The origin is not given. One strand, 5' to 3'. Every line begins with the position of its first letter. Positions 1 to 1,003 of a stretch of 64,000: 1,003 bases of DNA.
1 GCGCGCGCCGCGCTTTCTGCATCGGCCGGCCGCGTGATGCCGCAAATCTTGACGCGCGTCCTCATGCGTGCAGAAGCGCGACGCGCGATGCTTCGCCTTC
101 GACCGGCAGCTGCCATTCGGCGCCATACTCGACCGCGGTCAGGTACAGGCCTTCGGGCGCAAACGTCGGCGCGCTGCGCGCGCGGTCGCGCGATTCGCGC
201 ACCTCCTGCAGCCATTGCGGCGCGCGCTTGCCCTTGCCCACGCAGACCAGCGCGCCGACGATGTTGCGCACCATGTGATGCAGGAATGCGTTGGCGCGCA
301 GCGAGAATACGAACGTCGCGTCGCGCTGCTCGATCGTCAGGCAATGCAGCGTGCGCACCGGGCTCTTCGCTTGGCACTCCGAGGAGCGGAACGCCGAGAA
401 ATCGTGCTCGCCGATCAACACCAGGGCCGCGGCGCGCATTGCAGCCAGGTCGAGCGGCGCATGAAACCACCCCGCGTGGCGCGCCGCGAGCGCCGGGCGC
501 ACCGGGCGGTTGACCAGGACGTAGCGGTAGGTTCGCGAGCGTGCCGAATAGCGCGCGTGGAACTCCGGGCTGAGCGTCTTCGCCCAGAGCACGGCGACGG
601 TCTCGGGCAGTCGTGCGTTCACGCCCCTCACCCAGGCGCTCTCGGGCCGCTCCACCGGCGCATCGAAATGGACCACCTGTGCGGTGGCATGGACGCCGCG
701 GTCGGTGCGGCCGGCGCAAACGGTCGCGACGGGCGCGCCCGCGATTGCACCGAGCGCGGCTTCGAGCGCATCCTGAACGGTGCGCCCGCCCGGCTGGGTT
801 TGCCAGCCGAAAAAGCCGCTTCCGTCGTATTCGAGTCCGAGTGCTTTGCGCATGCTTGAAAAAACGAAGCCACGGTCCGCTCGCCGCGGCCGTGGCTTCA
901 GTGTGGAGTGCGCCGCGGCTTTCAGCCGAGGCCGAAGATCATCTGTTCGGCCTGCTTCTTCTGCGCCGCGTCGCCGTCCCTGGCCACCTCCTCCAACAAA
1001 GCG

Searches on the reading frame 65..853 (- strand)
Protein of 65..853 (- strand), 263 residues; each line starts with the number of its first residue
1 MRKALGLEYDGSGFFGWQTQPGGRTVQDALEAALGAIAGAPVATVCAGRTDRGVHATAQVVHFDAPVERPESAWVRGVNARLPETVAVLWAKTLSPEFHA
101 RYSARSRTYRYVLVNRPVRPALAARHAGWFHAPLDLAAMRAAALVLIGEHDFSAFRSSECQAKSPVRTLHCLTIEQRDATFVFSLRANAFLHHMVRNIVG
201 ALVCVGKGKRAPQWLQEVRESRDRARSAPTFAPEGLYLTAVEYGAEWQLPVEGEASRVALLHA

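Call 76: search_protein_families(library=pfam, alignment_id=A4, max_evalue=1e-8)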
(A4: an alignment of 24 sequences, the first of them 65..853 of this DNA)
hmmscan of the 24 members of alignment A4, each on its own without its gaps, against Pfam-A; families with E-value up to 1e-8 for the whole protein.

A. member 1, window:65-853:- (263 aa): 1 family
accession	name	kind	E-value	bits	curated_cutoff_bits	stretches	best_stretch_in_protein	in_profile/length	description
PF01416.25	PseudoU_synth_1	-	2.4e-41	141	23.3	2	142-243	1-107/108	tRNA pseudouridine synthase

B. families by the number of members that match (of 24 scanned): 30 families (the first 25 are shown)
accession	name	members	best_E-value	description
PF07690.21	MFS_1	3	5.9e-45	Major Facilitator Superfamily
PF00528.27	BPD_transp_1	2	1.7e-29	Binding-protein-dependent transport system inner membrane component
PF00330.25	Aconitase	1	7.5e-175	Aconitase family (aconitate hydratase)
PF00180.25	Iso_dh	1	4.3e-136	Isocitrate/isopropylmalate dehydrogenase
PF00815.25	Histidinol_dh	1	4e-132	Histidinol dehydrogenase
PF12832.13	MFS_1_like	1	3.9e-84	MFS_1 like family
PF09976.15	TPR_21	1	2.7e-61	Tetratricopeptide repeat-like domain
PF01926.29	MMR_HSR1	1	6.5e-57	50S ribosome-binding GTPase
PF02774.23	Semialdhyde_dhC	1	4.4e-47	Semialdehyde dehydrogenase, dimerisation domain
PF13393.11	tRNA-synt_His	1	7.8e-46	Histidyl-tRNA synthetase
PF01416.25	PseudoU_synth_1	1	2.4e-41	tRNA pseudouridine synthase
PF25800.1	FimV_N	1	1.5e-39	FimV N-terminal domain Ig-like domain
PF09849.14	DUF2076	1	7.6e-38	Uncharacterized protein conserved in bacteria (DUF2076)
PF00005.33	ABC_tran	1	5.5e-30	ABC transporter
PF14714.11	KH_dom-like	1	6.3e-26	KH-domain-like of EngA bacterial GTPase enzymes, C-terminal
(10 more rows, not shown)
